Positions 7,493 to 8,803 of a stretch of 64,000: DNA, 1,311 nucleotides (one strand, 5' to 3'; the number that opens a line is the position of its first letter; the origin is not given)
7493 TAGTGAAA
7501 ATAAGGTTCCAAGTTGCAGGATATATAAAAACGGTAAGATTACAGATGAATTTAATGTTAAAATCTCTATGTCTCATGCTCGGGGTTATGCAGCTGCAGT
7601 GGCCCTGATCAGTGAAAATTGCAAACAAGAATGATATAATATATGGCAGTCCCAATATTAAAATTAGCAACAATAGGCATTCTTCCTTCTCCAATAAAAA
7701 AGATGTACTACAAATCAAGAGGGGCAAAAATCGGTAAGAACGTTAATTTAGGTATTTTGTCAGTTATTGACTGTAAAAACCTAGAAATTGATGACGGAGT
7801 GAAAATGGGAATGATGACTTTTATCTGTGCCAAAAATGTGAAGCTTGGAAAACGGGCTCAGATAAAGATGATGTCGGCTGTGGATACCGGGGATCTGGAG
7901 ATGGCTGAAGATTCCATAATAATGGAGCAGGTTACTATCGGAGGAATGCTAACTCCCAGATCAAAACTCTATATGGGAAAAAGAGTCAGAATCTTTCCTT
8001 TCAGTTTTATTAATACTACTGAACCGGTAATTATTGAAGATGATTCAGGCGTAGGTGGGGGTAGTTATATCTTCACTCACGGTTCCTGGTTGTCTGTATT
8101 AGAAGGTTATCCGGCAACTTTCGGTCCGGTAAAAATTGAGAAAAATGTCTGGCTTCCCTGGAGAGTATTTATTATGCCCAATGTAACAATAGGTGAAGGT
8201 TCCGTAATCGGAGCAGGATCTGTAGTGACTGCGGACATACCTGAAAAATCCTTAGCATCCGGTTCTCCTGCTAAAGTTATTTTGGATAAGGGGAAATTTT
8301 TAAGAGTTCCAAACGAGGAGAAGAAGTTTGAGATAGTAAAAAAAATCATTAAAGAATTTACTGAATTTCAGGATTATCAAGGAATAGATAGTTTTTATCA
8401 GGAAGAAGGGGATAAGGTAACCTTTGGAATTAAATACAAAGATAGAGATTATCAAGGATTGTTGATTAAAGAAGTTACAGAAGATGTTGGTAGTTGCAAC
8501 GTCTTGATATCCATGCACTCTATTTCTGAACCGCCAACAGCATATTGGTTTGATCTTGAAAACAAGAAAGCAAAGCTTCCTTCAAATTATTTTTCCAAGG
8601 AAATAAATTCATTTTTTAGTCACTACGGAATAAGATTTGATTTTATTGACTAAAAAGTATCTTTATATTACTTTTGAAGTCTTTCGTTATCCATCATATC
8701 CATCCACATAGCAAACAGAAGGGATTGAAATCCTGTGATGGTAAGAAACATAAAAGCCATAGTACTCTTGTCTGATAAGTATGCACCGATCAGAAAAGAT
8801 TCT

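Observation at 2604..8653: Seven-gene ACP-based acyl-decoration cassette inside the glycan island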

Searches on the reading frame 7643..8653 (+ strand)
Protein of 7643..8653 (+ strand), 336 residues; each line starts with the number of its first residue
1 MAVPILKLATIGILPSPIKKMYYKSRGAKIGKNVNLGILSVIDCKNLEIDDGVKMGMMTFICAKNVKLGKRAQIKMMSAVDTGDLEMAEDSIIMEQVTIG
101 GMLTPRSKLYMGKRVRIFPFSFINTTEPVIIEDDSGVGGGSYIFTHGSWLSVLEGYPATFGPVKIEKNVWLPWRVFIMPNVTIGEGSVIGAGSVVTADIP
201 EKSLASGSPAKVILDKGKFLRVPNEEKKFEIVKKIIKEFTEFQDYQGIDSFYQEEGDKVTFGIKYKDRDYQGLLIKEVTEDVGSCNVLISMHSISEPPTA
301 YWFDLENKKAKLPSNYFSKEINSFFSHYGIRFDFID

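Call 3: search_protein_families(library=pfam, proteins=[window:7643-8653:+], max_evalue=0.01)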
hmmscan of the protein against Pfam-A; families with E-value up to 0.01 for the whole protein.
window:7643-8653:+ (336 aa): 3 families
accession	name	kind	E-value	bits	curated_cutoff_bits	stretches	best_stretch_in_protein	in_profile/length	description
PF00132.30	Hexapep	-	6.7e-12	45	27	1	163-196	2-35/36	Bacterial transferase hexapeptide (six repeats)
PF14602.12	Hexapep_2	-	1.3e-07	31.6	27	1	162-197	1-34/34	Hexapeptide repeat of succinyl-transferase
PF25084.1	LbH_EIF2B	-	0.0015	18.9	54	0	166-196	7-37/105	EIF2B subunit epsilon LbH domain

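Call 4: search_protein_families(library=ncbifam, proteins=[window:7643-8653:+], max_evalue=0.01)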
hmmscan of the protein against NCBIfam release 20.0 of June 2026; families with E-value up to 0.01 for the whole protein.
window:7643-8653:+ (336 aa): 45 families (the best 25 are shown)
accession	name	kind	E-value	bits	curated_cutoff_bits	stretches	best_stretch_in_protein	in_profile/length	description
NF007797.0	PRK10502.1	subfamily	7.1e-16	58.4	192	1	115-214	79-177/183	WcaF family extracellular polysaccharide biosynthesis acetyltransferase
TIGR03570.1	NeuD_NnaD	subfamily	3.9e-15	56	160.8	1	159-211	150-202/202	NeuD/PglB/VioB family sugar acetyltransferase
NF007240.0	PRK09677.1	equivalog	5.4e-14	52.1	243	1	158-213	126-181/192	putative lipopolysaccharide biosynthesis O-acetyl transferase WbbJ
TIGR03532.1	DapD_Ac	equivalog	1.9e-13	50.6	231.75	1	157-215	155-213/231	2,3,4,5-tetrahydropyridine-2,6-dicarboxylate N-acetyltransferase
NF007076.0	PRK09527.1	equivalog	3.6e-13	49.4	347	1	162-214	131-183/203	galactoside O-acetyltransferase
NF041874.1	EPS_EpsC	equivalog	6.5e-13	48.7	150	1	122-215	75-166/168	serine O-acetyltransferase EpsC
NF050158.1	CarbAnhydGPos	equivalog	2.4e-12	46.9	250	1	78-215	21-142/172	gamma carbonic anhydrase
NF007499.0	PRK10092.1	equivalog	2.9e-12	46.8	314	1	128-213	93-180/183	maltose O-acetyltransferase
TIGR03308.1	phn_thr-fam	hypoth_equivalog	8e-12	45.4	201.65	1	163-214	109-160/204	phosphonate metabolim protein, transferase hexapeptide repeat family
NF038307.1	EPS_acetyl_HpsU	equivalog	4.4e-11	42.7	305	1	138-212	101-174/178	hormogonium polysaccharide biosynthesis acetyltransferase HpsU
NF000311.1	Vat_ABCDEFH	equivalog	9.2e-11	41.7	300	1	161-215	109-163/201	Vat family streptogramin A O-acetyltransferase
NF000147.1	stregram_VatF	exception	1.2e-10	41.3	400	1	161-215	119-173/221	streptogramin A O-acetyltransferase Vat(F)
TIGR04008.1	WcaF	equivalog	1.4e-10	41.4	326.3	1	121-216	84-178/180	colanic acid biosynthesis acetyltransferase WcaF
NF058585.1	HptprglPActTf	PfamEq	1.4e-10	41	300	1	131-219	80-163/172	heptaprenylglyceryl phosphate O-acetyltransferase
TIGR02353.1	NRPS_term_dom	equivalog_domain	7.8e-10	37.7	423.1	1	111-218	115-218/695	Pls/PosA family non-ribosomal peptide synthetase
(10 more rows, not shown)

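Call 46: find_homologous_proteins(query=window:7643-8653:+, max_evalue=0.00001)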
Query window:7643-8653:+ (336 aa): 2273 proteins with E <= 0.00001 among 6237 candidates; the best 120 are listed.
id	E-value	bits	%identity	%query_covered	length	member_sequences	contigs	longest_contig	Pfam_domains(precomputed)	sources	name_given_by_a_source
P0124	2.6e-222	755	100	100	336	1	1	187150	PF14602.13,PF00132.31,PF25087.2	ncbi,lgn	-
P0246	3.7e-108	380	53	100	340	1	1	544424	PF00132.31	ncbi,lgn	-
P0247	8.4e-108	379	51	100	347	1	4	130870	PF00132.31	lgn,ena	-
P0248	2.2e-101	357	52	100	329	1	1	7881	PF00132.31,PF25087.2,PF25084.2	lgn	-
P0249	2.2e-101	357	51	98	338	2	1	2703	PF14602.13,PF00132.31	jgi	jgi:acetyltransferase-like isoleucine patch superfamily enzyme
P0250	2.8e-101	357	51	99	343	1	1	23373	PF00132.31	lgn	-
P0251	1.1e-100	355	48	100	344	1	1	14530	PF00132.31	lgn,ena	-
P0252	1.3e-100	355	51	100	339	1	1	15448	PF00132.31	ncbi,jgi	jgi:acetyltransferase-like isoleucine patch superfamily enzyme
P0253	2.3e-100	354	50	99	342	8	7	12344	PF00132.31,PF25087.2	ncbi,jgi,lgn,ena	-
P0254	2.9e-100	354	49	99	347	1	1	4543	PF00132.31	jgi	-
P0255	1.2e-99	352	49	100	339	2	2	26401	PF00132.31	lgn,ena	-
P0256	1.3e-99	352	49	99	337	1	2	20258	PF00132.31,PF25087.2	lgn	-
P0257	2.2e-99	351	49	99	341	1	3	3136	PF00132.31,PF25087.2,PF25084.2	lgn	-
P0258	5.1e-99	350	47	99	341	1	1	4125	PF00132.31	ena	-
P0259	5.1e-99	350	48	99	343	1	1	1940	PF00132.31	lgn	-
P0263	5.5e-96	340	49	99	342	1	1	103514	PF00132.31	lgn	-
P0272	1.4e-91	325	46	99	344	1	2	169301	PF00132.31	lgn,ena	-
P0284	2.8e-86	308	41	100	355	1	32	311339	PF00132.31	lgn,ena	-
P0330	4.1e-70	255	42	99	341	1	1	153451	PF00132.31,PF25087.2,PF25084.2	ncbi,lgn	-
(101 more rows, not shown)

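Call 47: find_encoding_contigs(protein=P0246, flank=10000, max_places=1)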
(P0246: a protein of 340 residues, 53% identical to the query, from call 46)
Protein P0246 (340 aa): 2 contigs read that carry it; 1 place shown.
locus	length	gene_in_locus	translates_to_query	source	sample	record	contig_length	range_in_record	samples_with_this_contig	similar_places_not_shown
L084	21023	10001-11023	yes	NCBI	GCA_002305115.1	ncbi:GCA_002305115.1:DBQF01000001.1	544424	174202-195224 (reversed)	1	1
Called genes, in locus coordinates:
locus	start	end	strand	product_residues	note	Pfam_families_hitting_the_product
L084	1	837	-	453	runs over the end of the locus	PF27533:CapK_C (weak)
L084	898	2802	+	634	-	PF13522:GATase_6, PF13537:GATase_7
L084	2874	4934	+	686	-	-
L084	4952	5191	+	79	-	PF00550:PP-binding (weak)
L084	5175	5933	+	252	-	PF23441:SDR (weak), PF00106:adh_short, PF08659:KR, PF13561:adh_short_C2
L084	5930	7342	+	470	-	PF00501:AMP-binding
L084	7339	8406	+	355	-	PF04443:LuxE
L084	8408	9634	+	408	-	PF05893:LuxC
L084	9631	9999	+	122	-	PF01648:ACPS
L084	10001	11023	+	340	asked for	PF00132:Hexapep (weak)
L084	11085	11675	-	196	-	-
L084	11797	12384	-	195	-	-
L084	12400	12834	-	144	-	-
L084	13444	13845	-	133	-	-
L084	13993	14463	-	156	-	-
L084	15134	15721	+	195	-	PF01904:DUF72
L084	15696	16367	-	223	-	PF04972:BON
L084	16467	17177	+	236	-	PF04402:SIMPL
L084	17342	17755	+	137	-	PF02577:BFN_dom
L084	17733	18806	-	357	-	PF02618:YceG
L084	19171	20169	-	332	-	PF01594:AI-2E_transport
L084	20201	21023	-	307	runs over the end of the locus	PF01745:IPT (weak), PF01715:IPPT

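Call 48: find_encoding_contigs(protein=P0247, flank=10000, max_places=1)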
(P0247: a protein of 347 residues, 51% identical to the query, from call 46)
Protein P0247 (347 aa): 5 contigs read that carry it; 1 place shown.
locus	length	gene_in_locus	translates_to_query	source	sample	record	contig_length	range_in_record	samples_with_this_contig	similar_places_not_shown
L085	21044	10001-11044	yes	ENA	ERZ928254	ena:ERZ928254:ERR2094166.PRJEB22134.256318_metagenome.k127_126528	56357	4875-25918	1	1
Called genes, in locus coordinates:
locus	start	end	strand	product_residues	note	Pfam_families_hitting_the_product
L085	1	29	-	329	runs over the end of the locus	PF00535:Glycos_transf_2, PF10111:Glyco_tranf_2_2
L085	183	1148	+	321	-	PF01408:GFO_IDH_MocA, PF02894:GFO_IDH_MocA_C, PF22725:GFO_IDH_MocA_C3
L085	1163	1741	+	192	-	PF25084:LbH_EIF2B, PF00132:Hexapep, PF25087:GMPPB_C, PF14602:Hexapep_2 (weak)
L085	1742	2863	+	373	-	PF01041:DegT_DnrJ_EryC1, PF00155:Aminotran_1_2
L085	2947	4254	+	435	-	PF03721:UDPG_MGDP_dh_N, PF03446:NAD_binding_2 (weak), PF00984:UDPG_MGDP_dh, PF03720:UDPG_MGDP_dh_C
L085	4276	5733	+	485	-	-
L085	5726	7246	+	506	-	-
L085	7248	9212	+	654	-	PF13522:GATase_6, PF13537:GATase_7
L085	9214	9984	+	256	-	-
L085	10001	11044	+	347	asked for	PF00132:Hexapep (weak)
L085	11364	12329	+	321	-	PF00535:Glycos_transf_2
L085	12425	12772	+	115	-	-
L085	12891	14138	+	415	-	-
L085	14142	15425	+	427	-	PF01943:Polysacc_synt, PF13440:Polysacc_synt_3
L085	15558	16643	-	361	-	PF12625:Arabinose_bd, PF12833:HTH_18, PF00165:HTH_AraC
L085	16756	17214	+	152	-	PF13577:SnoaL_4, PF14534:DUF4440 (weak), PF12680:SnoaL_2 (weak)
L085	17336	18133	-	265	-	PF02544:Steroid_dh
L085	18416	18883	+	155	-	PF01575:MaoC_dehydratas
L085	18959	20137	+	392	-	PF00108:Thiolase_N, PF02803:Thiolase_C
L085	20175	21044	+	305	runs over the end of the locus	PF00106:adh_short, PF08659:KR, PF13561:adh_short_C2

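Call 49: find_encoding_contigs(protein=P0263, flank=10000, max_places=1)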
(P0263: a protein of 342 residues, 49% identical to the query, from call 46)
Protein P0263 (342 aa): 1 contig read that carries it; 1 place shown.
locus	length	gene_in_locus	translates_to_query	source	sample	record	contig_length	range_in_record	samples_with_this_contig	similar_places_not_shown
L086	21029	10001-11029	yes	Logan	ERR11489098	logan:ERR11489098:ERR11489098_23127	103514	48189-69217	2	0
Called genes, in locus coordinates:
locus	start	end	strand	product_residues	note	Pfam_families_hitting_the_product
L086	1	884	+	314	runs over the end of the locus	PF13444:Acetyltransf_5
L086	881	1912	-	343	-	PF00535:Glycos_transf_2, PF13641:Glyco_tranf_2_3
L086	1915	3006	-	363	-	PF02350:Epimerase_2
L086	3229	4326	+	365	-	PF00535:Glycos_transf_2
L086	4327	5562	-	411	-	PF05893:LuxC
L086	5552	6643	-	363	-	PF04443:LuxE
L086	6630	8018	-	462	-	PF00501:AMP-binding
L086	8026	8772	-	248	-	PF00106:adh_short, PF08659:KR, PF23441:SDR (weak), PF13561:adh_short_C2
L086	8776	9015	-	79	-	PF00550:PP-binding (faint)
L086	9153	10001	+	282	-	-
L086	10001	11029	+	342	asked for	PF00132:Hexapep (weak)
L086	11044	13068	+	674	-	PF13522:GATase_6, PF13537:GATase_7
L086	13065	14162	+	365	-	PF13231:PMT_2 (weak)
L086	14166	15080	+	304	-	-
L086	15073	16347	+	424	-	PF01943:Polysacc_synt, PF13440:Polysacc_synt_3 (weak)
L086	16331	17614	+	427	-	PF01943:Polysacc_synt, PF13440:Polysacc_synt_3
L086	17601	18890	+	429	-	PF04932:Wzy_C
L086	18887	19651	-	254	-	PF00977:His_biosynth, PF03060:NMO (faint)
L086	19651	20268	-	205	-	PF00117:GATase, PF01174:SNO (weak), PF07722:Peptidase_C26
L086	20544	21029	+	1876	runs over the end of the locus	PF11974:bMG3, PF01835:MG2, PF17972:bMG5, PF17962:bMG6, PF07703:A2M_BRD, PF00207:A2M, PF07678:TED_complement, PF17973:bMG10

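Call 60: search_solved_structures(query=window:7643-8653:+, max_evalue=0.001)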
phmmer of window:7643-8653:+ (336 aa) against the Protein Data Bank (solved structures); distinct sequences matched with E-value up to 0.001: 60.
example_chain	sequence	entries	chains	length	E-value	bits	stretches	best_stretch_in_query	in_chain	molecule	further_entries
4egg_A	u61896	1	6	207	1.5e-15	60.5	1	123-215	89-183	Putative acetyltransferase SACOL2570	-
4dcl_A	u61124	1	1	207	1.5e-15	60.4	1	126-215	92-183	Putative acetyltransferase SACOL2570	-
3ftt_A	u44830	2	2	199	1.7e-15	60.2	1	114-214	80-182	Putative acetyltransferase SACOL2570 | Galactoside O-acetyltransferase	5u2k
3v4e_A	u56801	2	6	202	1.7e-15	60.2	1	123-214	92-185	Galactoside O-acetyltransferase | Putative acetyltransferase SACOL2570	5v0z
3srt_A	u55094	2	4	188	1.9e-11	46.9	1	161-213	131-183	Maltose O-acetyltransferase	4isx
1kqa_A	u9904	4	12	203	3.8e-11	46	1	162-215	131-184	GALACTOSIDE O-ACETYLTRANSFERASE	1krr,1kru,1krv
2ic7_A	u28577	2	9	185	6.7e-11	45.1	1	129-213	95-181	Maltose transacetylase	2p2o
6ag8_C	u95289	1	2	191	4.4e-10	42.5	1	128-213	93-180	Maltose O-acetyltransferase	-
1ocx_A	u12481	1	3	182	5.1e-10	42.3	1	128-213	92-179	MALTOSE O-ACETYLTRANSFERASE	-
3r8y_A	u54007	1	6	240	8.1e-10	41.6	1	152-221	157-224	2,3,4,5-tetrahydropyridine-2,6-dicarboxylate N-acetyltransferase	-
3hjj_A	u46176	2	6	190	9e-10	41.4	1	138-213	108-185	Maltose O-acetyltransferase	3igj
3ect_A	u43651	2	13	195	9.7e-10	41.3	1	106-213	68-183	Hexapeptide-repeat containing-acetyltransferase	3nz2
3fs8_A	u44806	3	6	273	7e-09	38.5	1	160-217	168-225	QdtC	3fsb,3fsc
3jqy_B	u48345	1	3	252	9.5e-09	38.1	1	165-214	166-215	Polysialic acid O-acetyltransferase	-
9jyw_A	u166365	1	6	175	9.8e-08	34.7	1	81-215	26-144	Gamma carbonic anhydrase family protein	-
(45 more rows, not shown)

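Call 62: search_protein_families(library=pfam, proteins=[L084:2874-4934:+, L086:9153-10001:+, L085:9214-9984:+], max_evalue=5)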
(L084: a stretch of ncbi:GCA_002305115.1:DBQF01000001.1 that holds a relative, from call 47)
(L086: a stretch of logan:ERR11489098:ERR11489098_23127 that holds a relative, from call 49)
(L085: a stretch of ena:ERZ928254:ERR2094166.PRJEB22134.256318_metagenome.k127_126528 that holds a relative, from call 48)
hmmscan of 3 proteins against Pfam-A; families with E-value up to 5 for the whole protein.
L084:2874-4934:+ (686 aa): 0 families

L086:9153-10001:+ (282 aa): 2 families
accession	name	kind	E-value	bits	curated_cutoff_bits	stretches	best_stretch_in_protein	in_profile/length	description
PF19890.4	DUF6363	-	0.1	12.9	26.4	1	229-265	16-53/75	Domain of unknown function (DUF6363)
PF00515.34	TPR_1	-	1.4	9.3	27.8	1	126-138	14-26/34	Tetratricopeptide repeat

L085:9214-9984:+ (256 aa): 0 families

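Call 75: find_encoding_contigs(protein=P0272, flank=10000, max_places=1)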
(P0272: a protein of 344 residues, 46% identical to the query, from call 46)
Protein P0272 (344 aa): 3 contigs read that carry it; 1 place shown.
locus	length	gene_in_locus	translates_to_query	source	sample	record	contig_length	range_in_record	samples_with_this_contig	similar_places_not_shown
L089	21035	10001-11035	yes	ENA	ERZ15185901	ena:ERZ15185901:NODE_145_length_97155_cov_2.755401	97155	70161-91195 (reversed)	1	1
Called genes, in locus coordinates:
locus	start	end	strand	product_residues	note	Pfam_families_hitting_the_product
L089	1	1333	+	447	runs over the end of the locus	PF13440:Polysacc_synt_3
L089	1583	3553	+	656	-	PF13522:GATase_6, PF13537:GATase_7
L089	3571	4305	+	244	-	PF05711:TylF, PF13578:Methyltransf_24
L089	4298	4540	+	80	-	-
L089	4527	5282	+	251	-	PF23441:SDR, PF00106:adh_short, PF08659:KR, PF13561:adh_short_C2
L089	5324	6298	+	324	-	-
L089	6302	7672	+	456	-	PF00501:AMP-binding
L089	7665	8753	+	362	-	PF04443:LuxE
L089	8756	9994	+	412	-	PF05893:LuxC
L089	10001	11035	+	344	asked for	PF00132:Hexapep (faint)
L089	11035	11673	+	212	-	PF02698:DUF218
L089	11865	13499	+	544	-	-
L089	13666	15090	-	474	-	PF10983:DUF2793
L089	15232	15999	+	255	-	-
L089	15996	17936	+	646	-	-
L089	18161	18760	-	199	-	PF02632:BioY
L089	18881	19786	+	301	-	PF00753:Lactamase_B, PF17778:WHD_BLACT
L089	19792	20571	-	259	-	PF07386:DUF1499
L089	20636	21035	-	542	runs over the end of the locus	PF00501:AMP-binding, PF13193:AMP-binding_C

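Call 76: find_encoding_contigs(protein=P0284, flank=10000, max_places=1)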
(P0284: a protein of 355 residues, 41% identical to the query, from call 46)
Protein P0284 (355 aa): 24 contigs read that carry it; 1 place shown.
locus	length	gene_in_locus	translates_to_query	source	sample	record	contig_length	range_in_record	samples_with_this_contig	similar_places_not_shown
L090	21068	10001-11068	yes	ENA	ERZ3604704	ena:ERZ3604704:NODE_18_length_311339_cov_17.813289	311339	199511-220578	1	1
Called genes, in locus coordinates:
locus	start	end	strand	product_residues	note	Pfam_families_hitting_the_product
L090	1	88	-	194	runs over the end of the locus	PF13580:SIS_2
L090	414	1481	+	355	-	PF01408:GFO_IDH_MocA, PF03447:NAD_binding_3 (weak), PF02894:GFO_IDH_MocA_C, PF22725:GFO_IDH_MocA_C3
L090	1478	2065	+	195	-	PF14602:Hexapep_2 (faint), PF00132:Hexapep, PF25087:GMPPB_C (weak), PF25084:LbH_EIF2B, PF00132:Hexapep (weak)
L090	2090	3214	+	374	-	PF00155:Aminotran_1_2, PF01041:DegT_DnrJ_EryC1, PF00266:Aminotran_5 (faint), PF01053:Cys_Met_Meta_PP, PF01212:Beta_elim_lyase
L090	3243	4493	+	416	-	PF13440:Polysacc_synt_3 (weak)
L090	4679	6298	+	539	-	PF13522:GATase_6, PF13537:GATase_7, PF00733:Asn_synthase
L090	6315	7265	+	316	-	PF00535:Glycos_transf_2, PF13641:Glyco_tranf_2_3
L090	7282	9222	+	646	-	PF13522:GATase_6, PF13537:GATase_7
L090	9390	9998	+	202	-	-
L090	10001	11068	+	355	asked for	PF00132:Hexapep (faint)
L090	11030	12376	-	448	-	PF01943:Polysacc_synt, PF13440:Polysacc_synt_3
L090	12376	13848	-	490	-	-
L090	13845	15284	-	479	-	-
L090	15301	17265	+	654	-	-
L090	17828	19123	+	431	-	PF13439:Glyco_transf_4, PF13579:Glyco_trans_4_4, PF13524:Glyco_trans_1_2 (faint), PF00534:Glycos_transf_1, PF13692:Glyco_trans_1_4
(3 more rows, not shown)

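Call 77: find_encoding_contigs(protein=P0330, flank=10000, max_places=1)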
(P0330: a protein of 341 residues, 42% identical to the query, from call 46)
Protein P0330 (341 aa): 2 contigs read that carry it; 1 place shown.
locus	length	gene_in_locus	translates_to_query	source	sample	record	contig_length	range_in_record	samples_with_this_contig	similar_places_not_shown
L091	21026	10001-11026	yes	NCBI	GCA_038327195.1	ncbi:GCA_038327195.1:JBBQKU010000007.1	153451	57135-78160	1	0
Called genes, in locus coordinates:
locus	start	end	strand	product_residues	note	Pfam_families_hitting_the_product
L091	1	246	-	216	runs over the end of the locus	PF25129:Pyr4-TMTC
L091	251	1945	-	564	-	PF00070:Pyr_redox (faint), PF00890:FAD_binding_2 (faint), PF01266:DAO, PF01593:Amino_oxidase, PF03486:HI0933_like (weak), PF06100:MCRA (faint), PF07992:Pyr_redox_2 (weak), PF13450:NAD_binding_8, +1 more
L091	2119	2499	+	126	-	PF00072:Response_reg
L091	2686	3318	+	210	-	PF00072:Response_reg, PF00196:GerE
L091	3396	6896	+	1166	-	PF08447:PAS_3, PF00989:PAS, PF08447:PAS_3, PF13426:PAS_9, PF00989:PAS, PF08447:PAS_3, PF13426:PAS_9, PF00989:PAS, +11 more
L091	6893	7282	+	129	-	PF00072:Response_reg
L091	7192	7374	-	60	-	-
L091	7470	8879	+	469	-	-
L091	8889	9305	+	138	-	PF00072:Response_reg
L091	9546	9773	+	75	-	-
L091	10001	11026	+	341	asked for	PF00132:Hexapep (faint), PF25084:LbH_EIF2B (faint), PF25087:GMPPB_C (faint)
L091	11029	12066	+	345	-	PF04007:DUF354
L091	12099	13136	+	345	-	PF02397:Bac_transf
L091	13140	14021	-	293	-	PF13793:Pribosyltran_N, PF00156:Pribosyltran, PF14572:Pribosyl_synth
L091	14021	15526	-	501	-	PF02885:Glycos_trans_3N, PF00591:Glycos_transf_3, PF07831:PYNP_C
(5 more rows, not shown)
